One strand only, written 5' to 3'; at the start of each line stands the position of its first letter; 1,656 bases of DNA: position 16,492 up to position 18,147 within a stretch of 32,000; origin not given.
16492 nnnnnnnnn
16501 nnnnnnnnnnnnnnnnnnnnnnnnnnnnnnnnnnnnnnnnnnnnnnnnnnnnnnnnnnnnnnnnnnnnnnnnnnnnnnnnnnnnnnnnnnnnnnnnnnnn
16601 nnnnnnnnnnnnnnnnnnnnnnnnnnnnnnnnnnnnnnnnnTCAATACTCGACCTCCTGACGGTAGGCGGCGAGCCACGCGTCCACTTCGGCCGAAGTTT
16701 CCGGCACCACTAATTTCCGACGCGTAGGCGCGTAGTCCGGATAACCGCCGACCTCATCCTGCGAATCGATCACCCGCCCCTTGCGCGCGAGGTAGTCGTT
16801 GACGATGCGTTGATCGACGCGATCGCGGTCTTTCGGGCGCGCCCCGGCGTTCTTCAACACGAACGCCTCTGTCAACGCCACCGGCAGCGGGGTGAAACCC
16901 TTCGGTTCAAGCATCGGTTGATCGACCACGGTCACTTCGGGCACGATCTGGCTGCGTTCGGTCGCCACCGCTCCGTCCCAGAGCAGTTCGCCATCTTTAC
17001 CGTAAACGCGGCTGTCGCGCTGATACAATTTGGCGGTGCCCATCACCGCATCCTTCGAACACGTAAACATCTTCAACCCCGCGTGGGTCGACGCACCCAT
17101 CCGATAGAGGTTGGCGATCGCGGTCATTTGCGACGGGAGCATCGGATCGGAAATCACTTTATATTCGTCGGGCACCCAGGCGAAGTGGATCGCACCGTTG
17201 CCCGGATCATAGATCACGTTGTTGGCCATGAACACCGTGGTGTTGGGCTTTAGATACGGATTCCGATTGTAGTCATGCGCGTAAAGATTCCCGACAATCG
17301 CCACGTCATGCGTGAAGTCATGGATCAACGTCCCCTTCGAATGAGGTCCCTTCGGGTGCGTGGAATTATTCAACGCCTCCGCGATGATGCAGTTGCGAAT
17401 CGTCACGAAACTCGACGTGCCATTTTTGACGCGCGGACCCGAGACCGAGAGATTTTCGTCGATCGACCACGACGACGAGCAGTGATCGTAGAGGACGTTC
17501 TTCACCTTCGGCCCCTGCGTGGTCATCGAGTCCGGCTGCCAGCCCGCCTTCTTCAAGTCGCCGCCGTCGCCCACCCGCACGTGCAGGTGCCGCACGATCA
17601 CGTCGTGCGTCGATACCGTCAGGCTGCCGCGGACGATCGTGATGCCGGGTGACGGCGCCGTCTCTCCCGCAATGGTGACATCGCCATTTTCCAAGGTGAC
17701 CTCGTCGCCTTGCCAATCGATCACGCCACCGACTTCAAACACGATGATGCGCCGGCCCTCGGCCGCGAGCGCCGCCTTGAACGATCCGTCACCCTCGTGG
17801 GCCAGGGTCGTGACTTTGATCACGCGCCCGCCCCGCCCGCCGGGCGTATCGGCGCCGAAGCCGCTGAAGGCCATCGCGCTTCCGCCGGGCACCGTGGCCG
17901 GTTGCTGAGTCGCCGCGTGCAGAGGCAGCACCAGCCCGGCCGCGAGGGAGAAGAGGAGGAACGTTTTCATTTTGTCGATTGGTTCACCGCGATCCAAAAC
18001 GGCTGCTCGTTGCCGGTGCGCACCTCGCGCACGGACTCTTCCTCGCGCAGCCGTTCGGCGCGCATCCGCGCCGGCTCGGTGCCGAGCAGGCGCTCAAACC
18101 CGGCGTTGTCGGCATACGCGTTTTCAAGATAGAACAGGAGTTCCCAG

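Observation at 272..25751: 25.5-kb single-strand glycan locus led by a TonB receptor, with no SusD and no regulator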

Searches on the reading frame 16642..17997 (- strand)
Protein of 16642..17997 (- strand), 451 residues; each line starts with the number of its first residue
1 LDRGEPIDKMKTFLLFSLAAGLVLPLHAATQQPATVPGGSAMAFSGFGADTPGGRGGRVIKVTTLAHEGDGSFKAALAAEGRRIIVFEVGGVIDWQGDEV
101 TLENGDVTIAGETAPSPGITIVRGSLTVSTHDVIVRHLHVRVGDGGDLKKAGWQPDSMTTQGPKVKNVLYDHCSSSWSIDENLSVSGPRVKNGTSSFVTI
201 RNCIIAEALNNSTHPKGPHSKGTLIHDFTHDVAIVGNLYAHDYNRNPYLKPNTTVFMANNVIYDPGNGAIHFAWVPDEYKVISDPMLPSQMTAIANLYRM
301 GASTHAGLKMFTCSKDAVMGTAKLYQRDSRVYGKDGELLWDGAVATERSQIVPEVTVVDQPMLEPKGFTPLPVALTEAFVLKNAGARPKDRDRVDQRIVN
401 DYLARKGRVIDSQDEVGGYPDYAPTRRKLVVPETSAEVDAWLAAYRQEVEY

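Call 5: search_protein_families(library=pfam, proteins=[window:16642-17997:-], max_evalue=0.01)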
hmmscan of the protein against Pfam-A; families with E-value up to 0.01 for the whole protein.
window:16642-17997:- (451 aa): 0 families

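Call 6: search_protein_families(library=pfam, proteins=[window:16642-17997:-], max_evalue=1)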
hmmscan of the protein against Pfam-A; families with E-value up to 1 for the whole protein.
window:16642-17997:- (451 aa): 0 families

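Call 9: search_protein_families(library=ncbifam, proteins=[window:16642-17997:-], max_evalue=0.01)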
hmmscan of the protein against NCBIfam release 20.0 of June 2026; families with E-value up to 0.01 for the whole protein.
window:16642-17997:- (451 aa): 1 family
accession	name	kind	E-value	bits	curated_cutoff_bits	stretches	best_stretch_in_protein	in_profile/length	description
NF041900.1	pec_ly_PelZ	equivalog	3.9e-112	375.2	840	1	13-447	4-419/422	pectate lyase PelZ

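Call 31: search_solved_structures(query=window:16642-17970:-, max_evalue=1)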
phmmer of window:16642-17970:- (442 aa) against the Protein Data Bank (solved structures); distinct sequences matched with E-value up to 1: 4.
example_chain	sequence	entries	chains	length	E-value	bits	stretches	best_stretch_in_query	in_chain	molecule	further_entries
9buj_A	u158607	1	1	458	1.6e-23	86.5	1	36-242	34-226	Pectate lyase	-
6fi2_A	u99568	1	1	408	0.1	14.6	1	35-70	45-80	VexL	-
3lhn_A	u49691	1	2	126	0.14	14.1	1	54-104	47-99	Lipoprotein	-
4nbw_A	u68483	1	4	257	0.41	12.6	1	292-371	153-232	Short-chain dehydrogenase/reductase SDR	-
